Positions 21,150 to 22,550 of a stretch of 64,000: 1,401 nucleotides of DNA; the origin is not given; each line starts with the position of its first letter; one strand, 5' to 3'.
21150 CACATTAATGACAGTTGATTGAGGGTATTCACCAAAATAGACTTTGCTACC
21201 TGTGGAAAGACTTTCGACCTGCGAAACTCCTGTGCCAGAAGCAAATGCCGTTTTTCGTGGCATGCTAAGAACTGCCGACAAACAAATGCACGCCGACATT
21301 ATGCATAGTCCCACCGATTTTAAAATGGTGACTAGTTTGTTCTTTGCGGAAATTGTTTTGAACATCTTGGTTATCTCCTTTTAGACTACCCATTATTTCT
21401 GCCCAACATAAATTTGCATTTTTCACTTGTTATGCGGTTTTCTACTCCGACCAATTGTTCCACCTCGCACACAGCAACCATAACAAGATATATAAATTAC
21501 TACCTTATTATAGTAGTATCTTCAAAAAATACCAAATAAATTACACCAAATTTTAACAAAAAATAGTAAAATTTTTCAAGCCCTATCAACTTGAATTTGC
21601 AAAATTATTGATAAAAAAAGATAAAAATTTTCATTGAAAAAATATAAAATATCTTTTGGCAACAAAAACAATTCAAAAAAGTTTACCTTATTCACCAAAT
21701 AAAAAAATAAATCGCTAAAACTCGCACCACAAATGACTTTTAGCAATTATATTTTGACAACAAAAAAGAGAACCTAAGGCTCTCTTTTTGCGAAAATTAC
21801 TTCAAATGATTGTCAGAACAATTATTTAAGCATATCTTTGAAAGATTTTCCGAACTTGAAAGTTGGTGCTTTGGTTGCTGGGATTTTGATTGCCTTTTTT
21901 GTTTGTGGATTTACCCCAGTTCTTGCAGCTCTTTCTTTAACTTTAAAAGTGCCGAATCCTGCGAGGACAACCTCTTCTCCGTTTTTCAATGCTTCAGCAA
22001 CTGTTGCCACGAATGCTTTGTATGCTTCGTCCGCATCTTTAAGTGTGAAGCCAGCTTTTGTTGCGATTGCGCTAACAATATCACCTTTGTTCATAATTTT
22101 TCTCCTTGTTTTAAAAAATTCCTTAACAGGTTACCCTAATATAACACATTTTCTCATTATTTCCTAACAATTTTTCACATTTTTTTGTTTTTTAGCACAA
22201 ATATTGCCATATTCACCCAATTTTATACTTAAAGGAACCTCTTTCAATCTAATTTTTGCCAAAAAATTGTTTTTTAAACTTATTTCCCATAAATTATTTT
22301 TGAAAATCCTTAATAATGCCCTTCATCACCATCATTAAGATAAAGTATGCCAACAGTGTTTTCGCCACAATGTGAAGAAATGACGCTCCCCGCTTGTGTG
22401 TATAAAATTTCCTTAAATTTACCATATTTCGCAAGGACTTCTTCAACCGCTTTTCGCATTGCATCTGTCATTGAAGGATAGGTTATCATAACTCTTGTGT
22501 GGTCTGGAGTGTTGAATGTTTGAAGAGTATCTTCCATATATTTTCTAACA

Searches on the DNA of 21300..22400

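Call 63: search_rna_families(source=window, start=21300, end=22400, threshold=evalue, max_evalue=1)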
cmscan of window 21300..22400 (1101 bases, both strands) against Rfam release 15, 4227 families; matches with E-value up to 1: 3.
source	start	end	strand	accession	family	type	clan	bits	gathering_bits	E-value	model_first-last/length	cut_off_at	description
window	21755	21867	-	RF02053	STnc430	Gene; sRNA;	-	25.7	47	0.14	1-162/162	no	Enterobacterial sRNA STnc430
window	21755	21948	-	RF01402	STnc150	Gene; sRNA;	-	23.7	60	0.011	1-267/267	no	STnc150 Hfq binding RNA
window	21763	21861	-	RF00082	SraG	Gene; sRNA;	-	22.3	50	0.3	1-177/177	no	SraG RNA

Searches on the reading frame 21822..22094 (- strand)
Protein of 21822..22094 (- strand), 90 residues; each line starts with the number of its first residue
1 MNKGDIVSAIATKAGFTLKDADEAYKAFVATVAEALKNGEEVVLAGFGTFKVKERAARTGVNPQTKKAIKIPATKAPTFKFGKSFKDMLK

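Call 82: search_protein_families(library=pfam, proteins=[window:21822-22094:-], max_evalue=0.001)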
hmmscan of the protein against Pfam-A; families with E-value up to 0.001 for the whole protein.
window:21822-22094:- (90 aa): 3 families
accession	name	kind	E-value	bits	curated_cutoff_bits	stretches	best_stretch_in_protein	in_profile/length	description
PF00216.26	Bac_DNA_binding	-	3e-32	111.2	22.4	1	1-89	1-89/90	Bacterial DNA-binding protein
PF18175.6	HU-CCDC81_bac_2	-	0.00014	22.1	35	1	7-54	4-51/70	CCDC81-like prokaryotic HU domain 2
PF18291.6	HU-HIG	-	0.00016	22.1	26.2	1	5-89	36-118/125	HU domain fused to wHTH, Ig, or Glycine-rich motif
